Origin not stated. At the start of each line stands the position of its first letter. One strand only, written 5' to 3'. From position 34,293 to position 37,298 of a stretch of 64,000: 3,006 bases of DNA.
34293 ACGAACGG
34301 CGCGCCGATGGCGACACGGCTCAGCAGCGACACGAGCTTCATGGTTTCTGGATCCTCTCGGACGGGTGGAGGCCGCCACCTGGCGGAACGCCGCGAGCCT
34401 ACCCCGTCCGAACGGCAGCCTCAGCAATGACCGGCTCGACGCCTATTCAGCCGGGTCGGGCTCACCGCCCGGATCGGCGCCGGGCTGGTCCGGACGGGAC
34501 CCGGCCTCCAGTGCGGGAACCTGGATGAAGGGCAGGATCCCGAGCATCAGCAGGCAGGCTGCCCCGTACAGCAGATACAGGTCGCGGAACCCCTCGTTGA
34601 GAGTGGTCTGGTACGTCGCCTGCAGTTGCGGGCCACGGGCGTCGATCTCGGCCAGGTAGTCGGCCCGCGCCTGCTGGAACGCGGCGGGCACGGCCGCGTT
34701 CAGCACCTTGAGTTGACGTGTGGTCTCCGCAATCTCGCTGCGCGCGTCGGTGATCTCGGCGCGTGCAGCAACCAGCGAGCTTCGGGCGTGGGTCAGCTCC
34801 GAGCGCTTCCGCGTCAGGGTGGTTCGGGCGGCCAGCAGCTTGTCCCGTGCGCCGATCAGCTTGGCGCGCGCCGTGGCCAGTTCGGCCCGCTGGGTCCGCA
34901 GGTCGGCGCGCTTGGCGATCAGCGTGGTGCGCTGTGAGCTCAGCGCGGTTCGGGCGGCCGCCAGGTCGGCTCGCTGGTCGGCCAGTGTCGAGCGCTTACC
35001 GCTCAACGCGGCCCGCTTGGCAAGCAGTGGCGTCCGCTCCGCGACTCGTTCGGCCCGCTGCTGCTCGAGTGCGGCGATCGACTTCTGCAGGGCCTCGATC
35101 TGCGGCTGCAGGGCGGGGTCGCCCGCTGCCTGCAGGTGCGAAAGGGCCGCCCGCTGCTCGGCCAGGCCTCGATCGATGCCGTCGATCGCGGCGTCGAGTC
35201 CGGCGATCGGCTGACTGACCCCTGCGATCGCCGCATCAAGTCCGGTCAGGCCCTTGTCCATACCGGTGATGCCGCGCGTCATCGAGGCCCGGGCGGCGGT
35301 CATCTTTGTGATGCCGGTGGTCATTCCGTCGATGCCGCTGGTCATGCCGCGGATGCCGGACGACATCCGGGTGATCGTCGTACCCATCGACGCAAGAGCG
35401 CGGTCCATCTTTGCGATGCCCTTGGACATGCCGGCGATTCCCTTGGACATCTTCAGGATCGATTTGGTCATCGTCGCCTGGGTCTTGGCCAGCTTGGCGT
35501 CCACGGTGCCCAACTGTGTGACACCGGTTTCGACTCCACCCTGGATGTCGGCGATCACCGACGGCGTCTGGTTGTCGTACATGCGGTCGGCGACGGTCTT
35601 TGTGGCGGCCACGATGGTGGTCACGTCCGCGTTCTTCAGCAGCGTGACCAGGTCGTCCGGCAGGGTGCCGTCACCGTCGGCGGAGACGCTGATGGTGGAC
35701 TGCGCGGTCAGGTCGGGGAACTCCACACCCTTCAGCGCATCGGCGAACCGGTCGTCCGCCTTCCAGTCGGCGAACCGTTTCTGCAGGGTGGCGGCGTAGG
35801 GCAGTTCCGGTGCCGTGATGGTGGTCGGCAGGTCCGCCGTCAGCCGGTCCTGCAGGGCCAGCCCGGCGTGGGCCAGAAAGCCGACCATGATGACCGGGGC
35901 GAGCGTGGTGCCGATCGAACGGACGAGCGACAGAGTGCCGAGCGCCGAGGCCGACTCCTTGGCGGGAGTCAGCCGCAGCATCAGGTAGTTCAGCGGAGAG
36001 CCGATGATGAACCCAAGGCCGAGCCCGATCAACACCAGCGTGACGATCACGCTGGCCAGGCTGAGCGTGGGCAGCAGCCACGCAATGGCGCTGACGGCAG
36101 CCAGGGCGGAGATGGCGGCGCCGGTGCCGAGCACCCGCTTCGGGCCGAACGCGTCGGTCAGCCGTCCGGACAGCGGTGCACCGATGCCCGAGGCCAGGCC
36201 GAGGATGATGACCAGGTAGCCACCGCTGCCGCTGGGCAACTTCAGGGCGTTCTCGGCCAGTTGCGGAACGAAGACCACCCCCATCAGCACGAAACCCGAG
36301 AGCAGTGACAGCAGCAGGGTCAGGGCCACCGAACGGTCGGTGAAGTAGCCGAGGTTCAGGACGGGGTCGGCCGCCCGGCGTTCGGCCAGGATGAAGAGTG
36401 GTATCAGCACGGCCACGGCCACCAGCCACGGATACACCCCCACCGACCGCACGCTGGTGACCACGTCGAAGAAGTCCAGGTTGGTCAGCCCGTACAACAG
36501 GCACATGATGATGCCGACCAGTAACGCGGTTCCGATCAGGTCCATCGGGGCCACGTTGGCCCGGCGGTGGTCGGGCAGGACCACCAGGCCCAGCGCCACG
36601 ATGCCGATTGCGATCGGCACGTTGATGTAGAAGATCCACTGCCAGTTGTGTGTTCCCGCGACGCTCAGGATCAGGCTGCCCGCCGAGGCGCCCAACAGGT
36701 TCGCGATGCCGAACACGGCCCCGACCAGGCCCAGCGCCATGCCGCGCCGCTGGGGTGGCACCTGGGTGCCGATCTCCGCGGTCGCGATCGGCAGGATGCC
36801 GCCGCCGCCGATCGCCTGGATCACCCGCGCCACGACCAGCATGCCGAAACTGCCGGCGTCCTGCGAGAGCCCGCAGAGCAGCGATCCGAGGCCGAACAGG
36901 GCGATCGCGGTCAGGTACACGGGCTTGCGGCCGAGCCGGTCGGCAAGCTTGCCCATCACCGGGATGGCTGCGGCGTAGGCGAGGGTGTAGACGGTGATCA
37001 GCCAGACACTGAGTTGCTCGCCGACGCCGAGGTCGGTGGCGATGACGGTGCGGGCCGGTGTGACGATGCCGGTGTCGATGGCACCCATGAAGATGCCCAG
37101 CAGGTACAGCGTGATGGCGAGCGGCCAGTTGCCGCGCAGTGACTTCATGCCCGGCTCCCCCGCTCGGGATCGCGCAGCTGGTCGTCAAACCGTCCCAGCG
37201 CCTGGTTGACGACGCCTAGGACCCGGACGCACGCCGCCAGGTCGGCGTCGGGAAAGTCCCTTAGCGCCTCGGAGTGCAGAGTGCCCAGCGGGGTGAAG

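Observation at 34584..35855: MFS efflux pump with a ~420-aa insert made of two opposed arrays of near-perfect heptads (predicted very long external helical hairpin)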

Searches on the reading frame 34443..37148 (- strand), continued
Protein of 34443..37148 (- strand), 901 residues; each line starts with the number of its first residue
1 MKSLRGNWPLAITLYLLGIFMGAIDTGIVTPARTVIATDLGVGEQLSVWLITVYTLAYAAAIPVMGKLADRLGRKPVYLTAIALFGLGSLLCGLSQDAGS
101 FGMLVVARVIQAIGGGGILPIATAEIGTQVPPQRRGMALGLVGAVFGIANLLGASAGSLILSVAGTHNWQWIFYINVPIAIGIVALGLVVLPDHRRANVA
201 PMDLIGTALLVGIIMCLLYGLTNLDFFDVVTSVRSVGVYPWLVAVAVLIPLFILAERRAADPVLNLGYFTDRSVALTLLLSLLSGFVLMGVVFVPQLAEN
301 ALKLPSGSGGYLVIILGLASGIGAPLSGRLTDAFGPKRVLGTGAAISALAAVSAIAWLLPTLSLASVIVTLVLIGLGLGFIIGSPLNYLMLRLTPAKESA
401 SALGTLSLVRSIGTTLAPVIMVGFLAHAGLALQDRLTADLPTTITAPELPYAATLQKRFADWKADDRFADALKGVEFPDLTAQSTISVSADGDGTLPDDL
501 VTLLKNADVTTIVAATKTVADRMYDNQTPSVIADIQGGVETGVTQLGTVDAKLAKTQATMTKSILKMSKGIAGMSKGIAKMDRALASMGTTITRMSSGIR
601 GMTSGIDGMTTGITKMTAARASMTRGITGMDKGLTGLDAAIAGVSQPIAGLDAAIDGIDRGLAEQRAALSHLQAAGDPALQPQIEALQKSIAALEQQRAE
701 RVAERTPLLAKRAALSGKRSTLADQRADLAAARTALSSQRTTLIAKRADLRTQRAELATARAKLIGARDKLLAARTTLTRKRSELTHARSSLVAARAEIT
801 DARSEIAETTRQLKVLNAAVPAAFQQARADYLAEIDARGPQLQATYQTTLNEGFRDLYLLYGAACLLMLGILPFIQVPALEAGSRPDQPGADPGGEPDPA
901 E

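Call 30: predict_structure(alignment_id=A1)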
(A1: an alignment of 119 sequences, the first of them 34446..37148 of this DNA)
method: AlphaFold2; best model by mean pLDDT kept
length: 901 residues; sequences in the alignment: 119
mean_pLDDT: 86.3   pTM: 0.68
mean pLDDT of the five models: 86.3, 85.4, 82.7, 82.6, 80.4
residues with pLDDT >= 90: 376; 70-90: 493; 50-70: 13; < 50: 19
segments of 3 or more residues with pLDDT < 50: 1-3, 884-893, 895-898
pLDDT, mean of each block of 10 residues (from residue 1): 68 94 89 86 83 85 88 94 97 94 93 91 87 88 89 86 90 96 96 84 91 87 86 92 95 94 91 97 94 91 88 91 94 95 98 97 95 96 91 86 90 89 89 92 90 90 84 78 79 70 87 93 90 89 87 85 82 80 79 77 77 75 76 78 77 80 82 75 82 83 81 83 82 80 79 77 78 81 82 85 89 92 93 96 95 96 98 92 51 47 40
secondary structure, 60 per line:
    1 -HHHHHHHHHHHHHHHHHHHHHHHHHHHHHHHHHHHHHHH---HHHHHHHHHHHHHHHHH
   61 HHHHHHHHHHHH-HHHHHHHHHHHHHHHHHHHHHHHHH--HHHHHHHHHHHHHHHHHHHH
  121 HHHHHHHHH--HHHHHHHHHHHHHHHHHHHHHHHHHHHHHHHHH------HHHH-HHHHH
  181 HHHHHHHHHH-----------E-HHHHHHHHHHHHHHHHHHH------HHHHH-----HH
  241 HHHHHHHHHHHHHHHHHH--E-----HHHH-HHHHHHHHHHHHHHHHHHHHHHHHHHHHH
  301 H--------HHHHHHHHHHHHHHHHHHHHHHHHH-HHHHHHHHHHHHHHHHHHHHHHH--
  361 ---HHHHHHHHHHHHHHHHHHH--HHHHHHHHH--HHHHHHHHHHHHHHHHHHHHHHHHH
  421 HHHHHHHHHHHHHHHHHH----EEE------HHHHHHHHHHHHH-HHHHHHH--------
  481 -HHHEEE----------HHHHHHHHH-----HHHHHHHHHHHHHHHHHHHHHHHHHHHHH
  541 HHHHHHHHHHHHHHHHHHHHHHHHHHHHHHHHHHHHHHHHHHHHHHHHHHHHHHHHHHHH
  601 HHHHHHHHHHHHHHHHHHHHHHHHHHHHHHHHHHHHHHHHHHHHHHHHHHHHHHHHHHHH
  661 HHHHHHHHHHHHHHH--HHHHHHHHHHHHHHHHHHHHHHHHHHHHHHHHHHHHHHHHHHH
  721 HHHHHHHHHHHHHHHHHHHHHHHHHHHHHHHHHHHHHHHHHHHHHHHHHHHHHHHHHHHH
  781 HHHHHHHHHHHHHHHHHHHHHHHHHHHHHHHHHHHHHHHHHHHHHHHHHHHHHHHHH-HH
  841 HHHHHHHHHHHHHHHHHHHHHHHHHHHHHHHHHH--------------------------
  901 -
elements in order (helices of 4 or more, strands of 3 or more residues): H2-40 H44-72 H74-98 H101-129 H132-164 H171-174 H176-190 H204-222 H229-233 H239-258 H267-270 H272-301 H310-334 H336-358 H364-382 H385-393 H396-438 E443-445 H452-464 H466-472 E485-487 H498-506 H512-675 H678-837 H839-874
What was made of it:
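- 35835..37148 (-): MFS core, TM1-TM13 (aa 1-438), including motif A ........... (aa 66-76) in the cytoplasmic TM2-TM3 loop. Helices from call 30.
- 35616..35834 (-): Base (N-module, aa 439-511) of the extracellular insert: a small alpha/beta unit of constant length. AlphaFold2 gives strands at 443-445 and 485-487 and helices at 452-472 and 498-506 (call 30).
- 34524..34634 (-): Conserved C-module helix running into TM14 (aa 839-875; TM14 is about 857-875). AlphaFold2 helix 839-874 with pLDDT 92-98 (call 30).
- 34443..34523 (-): Short C-terminal tail (aa 876-901) and stop codon; predicted cytoplasmic. pLDDT is below 50 (call 30).
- AlphaFold2 on the full protein: mean pLDDT 86.3, helices 512-675 and 678-837 (call 30).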

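Call 34: fold_search(model_id=the predicted structure, library=pdb)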
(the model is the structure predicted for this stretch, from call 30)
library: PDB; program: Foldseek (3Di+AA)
matches with E <= 10: 1006; with E <= 0.001: 434
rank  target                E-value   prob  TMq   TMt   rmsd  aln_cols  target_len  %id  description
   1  8pnl_A                6.9e-17  1.00  0.40  0.72   5.2       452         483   29  Outward-open conformation of a Major Facilitator Superfamily (MFS) transporter MHAS2168, a homologue of Rv1410 from M. (released 2023-10-18)
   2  8zal_J                2.9e-16  1.00  0.42  0.74   8.9       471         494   24  EmrAB-TolC MFS-type tripartite multidrug efflux pump EA (released 2025-04-30)
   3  8pnl_C                9.4e-16  1.00  0.40  0.71   5.2       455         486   28  Outward-open conformation of a Major Facilitator Superfamily (MFS) transporter MHAS2168, a homologue of Rv1410 from M. (released 2023-10-18)
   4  8x6x_A                1.2e-13  1.00  0.40  0.74   3.6       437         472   21  Structure of the multidrug efflux pump EfpA from M. tuberculosis complexed with lipids (released 2024-11-27)
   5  7y58_A                1.6e-13  1.00  0.42  0.70  10.3       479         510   22  CryoEM structure of QacA (D411N), an antibacterial efflux transporter from Staphylococcus aureus (released 2023-07-12)
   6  9bii_A                3.0e-13  1.00  0.41  0.76   3.6       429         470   21  Mycobacterium tuberculosis EFPA antiparallel dimer (released 2025-02-05)
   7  8ufd_A                6.5e-13  1.00  0.41  0.76   3.4       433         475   22  Multidrug efflux pump MtEfpA bound with inhibitor BRD8000.3 (released 2024-09-11)
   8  8ufe                  9.9e-13  1.00  0.39  0.70   4.6       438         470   22  Multidrug efflux pump EfpA from mycobacterium smegmatis (released 2024-09-11)
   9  4zw9                  1.5e-10  1.00  0.34  0.62  14.6       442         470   17  Crystal structure of human GLUT3 bound to D-glucose in the outward-occluded conformation at 1.5 angstrom (released 2015-07-22)
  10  9oki                  1.6e-10  1.00  0.34  0.61  13.6       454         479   17  Cryo-EM structure of human SV2A in complex with UCBJ and UCB1244283 (released 2025-12-10)
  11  7spt                  1.7e-10  1.00  0.34  0.61  14.6       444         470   16  Crystal structure of exofacial state human glucose transporter GLUT3 (released 2022-05-18)
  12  5c65_A                2.0e-10  1.00  0.34  0.64  13.8       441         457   17  Structure of the human glucose transporter GLUT3 / SLC2A3 (released 2015-07-08)
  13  7d5q_B                2.2e-10  1.00  0.35  0.70   5.2       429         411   20  Structure of NorC transporter (K398A mutant) in an outward-open conformation in complex with a single-chain Indian cam (released 2021-06-09)
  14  5c65_B                2.5e-10  1.00  0.34  0.64  14.1       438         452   16  Structure of the human glucose transporter GLUT3 / SLC2A3 (released 2015-07-08)
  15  4zwb_A                2.6e-10  1.00  0.34  0.62  14.7       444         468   16  Crystal structure of maltose-bound human GLUT3 in the outward-occluded conformation at 2.4 angstrom (released 2015-07-22)
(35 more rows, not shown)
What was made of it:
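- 35835..37148 (-): Foldseek TM-scores (target-normalised) are 0.70-0.76 to MHAS2168, EmrB, EfpA and QacA (call 34).
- On MFS, DHA2 (EmrB/QacA) subfamily: Foldseek TM-scores (target-normalised) 0.70-0.76 to MHAS2168, EmrB, EfpA and QacA (call 34).
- Closest known: Rv1410 / MHAS2168. Same: Best structural match of the core: 8pnl, E = 7e-17, 29% identity (call 34).
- The best structural match of the core is this lipid exporter (8pnl, 29% identity; call 34).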

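Call 76: find_encoding_contigs(protein=P0006, flank=8000, max_places=2)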
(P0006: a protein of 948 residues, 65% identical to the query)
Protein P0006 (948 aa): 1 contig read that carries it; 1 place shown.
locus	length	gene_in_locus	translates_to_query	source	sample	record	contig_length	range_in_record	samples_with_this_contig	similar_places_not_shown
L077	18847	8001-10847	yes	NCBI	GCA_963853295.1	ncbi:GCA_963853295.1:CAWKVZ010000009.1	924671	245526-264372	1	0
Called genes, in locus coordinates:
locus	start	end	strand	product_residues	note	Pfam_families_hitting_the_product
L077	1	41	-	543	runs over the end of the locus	PF23545:Zn_ribbon_HMPTM, PF04055:Radical_SAM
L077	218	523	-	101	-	-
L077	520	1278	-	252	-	PF01790:LGT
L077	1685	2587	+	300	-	-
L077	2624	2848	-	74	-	-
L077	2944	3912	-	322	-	PF00685:Sulfotransfer_1, PF13469:Sulfotransfer_3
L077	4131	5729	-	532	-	PF00118:Cpn60_TCP1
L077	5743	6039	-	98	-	PF00166:Cpn10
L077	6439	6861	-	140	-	-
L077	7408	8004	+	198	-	PF01047:MarR, PF12802:MarR_2, PF13412:HTH_24 (weak)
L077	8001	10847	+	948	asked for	PF00083:Sugar_tr, PF06609:TRI12, PF07690:MFS_1, PF24161:CCDC39 (weak), PF25994:HH_AprE (faint), PF28019:HmpF (weak)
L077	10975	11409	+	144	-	-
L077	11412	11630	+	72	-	-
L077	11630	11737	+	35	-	PF09851:SHOCT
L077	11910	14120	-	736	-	-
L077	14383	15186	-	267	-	PF04473:DUF553 (weak), PF01841:Transglut_core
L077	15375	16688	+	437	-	PF00128:Alpha-amylase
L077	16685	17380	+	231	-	PF03473:MOSC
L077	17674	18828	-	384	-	PF18096:Thump_like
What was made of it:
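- Tried and rejected: These are generic coiled-coil matches, not a dedicated family (call 76).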

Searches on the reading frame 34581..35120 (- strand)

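Call 40: search_protein_families(library=ncbifam, proteins=[window:34581-35120:-], max_evalue=10)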
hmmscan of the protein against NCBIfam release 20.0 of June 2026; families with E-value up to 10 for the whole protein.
seq(180 aa): 27 families (the best 25 are shown)
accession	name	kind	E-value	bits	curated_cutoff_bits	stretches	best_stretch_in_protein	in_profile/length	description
TIGR02168.1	SMC_prok_B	equivalog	9.9e-06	23.6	567.35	1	7-151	743-891/1181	chromosome segregation protein SMC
NF045487.1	ASRP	equivalog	1.4e-05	24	300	2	43-136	312-405/593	archaea-specific SMC-related protein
NF045780.1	TrlF_fam_ATP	equivalog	1.6e-05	23.8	350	1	9-161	578-737/944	TrlF family AAA-like ATPase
NF038350.1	taxis_HmpF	equivalog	0.00014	20.4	200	1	6-141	194-328/553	pilus motility taxis protein HmpF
TIGR02169.1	SMC_prok_A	equivalog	0.00014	19.7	729.4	1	5-151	308-458/1165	chromosome segregation protein SMC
NF041035.1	Rad50_Halo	equivalog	0.0014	17.1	1000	1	4-151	256-403/883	DNA double-strand break repair ATPase Rad50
TIGR04211.1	SH3_and_anchor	equivalog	0.002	17.7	65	2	3-85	70-155/198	TIGR04211 family SH3 domain-containing protein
TIGR04523.1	Mplasa_alph_rch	subfamily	0.0045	15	270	1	5-132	179-299/745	helix-rich protein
NF002572.0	PRK02224.1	equivalog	0.0072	14.6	1087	1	7-144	252-400/888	DNA double-strand break repair ATPase Rad50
NF033930.1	pneumo_PspA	exception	0.0085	14.9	850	1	35-156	120-241/659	pneumococcal surface protein A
NF043076.1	PHA_gran_PhaM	subfamily_domain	0.02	14.4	38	1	4-23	26-45/52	PhaM family polyhydroxyalkanoate granule multifunctional regulatory protein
NF047368.1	collar_FlbB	equivalog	0.031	14.1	110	2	16-88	55-125/193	periplasmic-type flagellar collar protein FlbB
TIGR01844.1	type_I_sec_TolC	subfamily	0.034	13.1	225.15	2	69-104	156-191/414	TolC family outer membrane protein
NF043058.1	T4SS_LegC2C7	subfamily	0.059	12.3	350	1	9-150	111-249/348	LegC2/C7 family Dot/Icm T4SS effector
TIGR04320.1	Surf_Exclu_PgrA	domain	0.097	12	70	1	77-152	254-331/360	SEC10/PgrA surface exclusion domain-containing protein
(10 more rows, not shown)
